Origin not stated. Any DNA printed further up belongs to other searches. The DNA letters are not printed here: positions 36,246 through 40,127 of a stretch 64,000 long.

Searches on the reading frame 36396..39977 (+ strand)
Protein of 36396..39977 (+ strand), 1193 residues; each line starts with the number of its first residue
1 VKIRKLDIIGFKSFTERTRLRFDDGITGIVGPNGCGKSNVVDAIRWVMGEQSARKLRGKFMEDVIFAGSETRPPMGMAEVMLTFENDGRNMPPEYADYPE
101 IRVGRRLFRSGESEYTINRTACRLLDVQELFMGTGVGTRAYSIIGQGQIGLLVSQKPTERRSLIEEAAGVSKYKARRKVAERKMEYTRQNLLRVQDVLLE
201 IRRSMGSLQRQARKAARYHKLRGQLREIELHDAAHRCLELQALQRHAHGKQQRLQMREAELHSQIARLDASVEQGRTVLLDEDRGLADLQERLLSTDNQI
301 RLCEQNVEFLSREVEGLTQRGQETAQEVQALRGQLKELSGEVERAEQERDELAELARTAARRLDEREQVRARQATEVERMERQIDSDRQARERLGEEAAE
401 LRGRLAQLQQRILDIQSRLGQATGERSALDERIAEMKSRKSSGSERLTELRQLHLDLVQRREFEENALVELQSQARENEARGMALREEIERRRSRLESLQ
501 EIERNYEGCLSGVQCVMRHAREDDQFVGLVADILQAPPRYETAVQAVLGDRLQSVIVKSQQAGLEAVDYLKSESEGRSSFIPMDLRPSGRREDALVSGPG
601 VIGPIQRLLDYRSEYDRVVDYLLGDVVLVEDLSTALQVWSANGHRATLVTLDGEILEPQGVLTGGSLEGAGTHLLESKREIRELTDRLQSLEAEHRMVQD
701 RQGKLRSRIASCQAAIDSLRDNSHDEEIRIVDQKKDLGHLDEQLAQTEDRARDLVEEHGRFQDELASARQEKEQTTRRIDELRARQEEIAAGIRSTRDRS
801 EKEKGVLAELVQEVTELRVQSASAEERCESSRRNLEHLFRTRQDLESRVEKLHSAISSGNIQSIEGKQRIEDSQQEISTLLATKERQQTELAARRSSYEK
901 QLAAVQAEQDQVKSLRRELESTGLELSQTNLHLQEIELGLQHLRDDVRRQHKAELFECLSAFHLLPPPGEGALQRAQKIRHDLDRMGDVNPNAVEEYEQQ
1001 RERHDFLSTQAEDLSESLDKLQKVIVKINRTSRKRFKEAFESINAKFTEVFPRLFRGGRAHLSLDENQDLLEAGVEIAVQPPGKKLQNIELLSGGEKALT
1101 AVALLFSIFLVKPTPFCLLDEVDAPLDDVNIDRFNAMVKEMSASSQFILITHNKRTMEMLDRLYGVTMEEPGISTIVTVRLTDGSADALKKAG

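Call 36: search_protein_families(library=pfam, max_evalue=0.001, proteins=[window:36396-39977:+])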
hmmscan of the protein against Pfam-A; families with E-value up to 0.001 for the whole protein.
window:36396-39977:+ (1193 aa): 6 families
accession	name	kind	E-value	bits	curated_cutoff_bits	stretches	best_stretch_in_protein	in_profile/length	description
PF02463.25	SMC_N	-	1.7e-66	224.3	40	1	3-1174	2-219/220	RecF/RecN/SMC N terminal domain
PF06470.18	SMC_hinge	-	1.2e-26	93.8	22.5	1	526-638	4-115/116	SMC proteins Flexible Hinge Domain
PF13304.12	AAA_21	-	3.8e-13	50.6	27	1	26-112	1-93/304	AAA domain, putative AbiEii toxin, Type IV TA system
PF13476.12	AAA_23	-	3.4e-12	47.8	27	1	5-360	1-177/201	AAA domain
PF13175.12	AAA_15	-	2.8e-09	37.5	32.1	1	1-51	1-50/374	AAA ATPase domain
PF13555.12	AAA_29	-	1.4e-05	25.1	27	1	4-49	2-47/61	P-loop containing region of AAA domain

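Call 46: find_related_loci(query=window:36396-39977:+, collection=genome_contigs, flank=10000)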
Query window:36396-39977:+ (1193 aa) in genome_contigs; peptide patterns used: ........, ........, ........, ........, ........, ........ (x = any residue, [..] = any of these).
162 stretches matched a pattern; 3 encode a relative of the query (tblastn E <= 1e-3); 3 distinct loci.
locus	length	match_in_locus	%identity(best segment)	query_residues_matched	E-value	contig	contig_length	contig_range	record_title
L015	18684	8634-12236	67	1-1193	0e+0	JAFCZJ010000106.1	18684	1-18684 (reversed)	MAG: Deltaproteobacteria bacterium isolate AB_03_Bin_195 AB_03_Bin_195_scaffold_1693, whole genome shotgun sequence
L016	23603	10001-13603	64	1-1193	0e+0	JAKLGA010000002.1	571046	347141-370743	MAG: Myxococcota bacterium isolate RA.bin29 RA.bin29_2, whole genome shotgun sequence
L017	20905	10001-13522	36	1-1187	0e+0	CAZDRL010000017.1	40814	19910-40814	MAG TPA_asm: uncultured Desulfuromonas sp. isolate binchicken_co59_660 genome assembly, contig: NODE_1561_length_40814_c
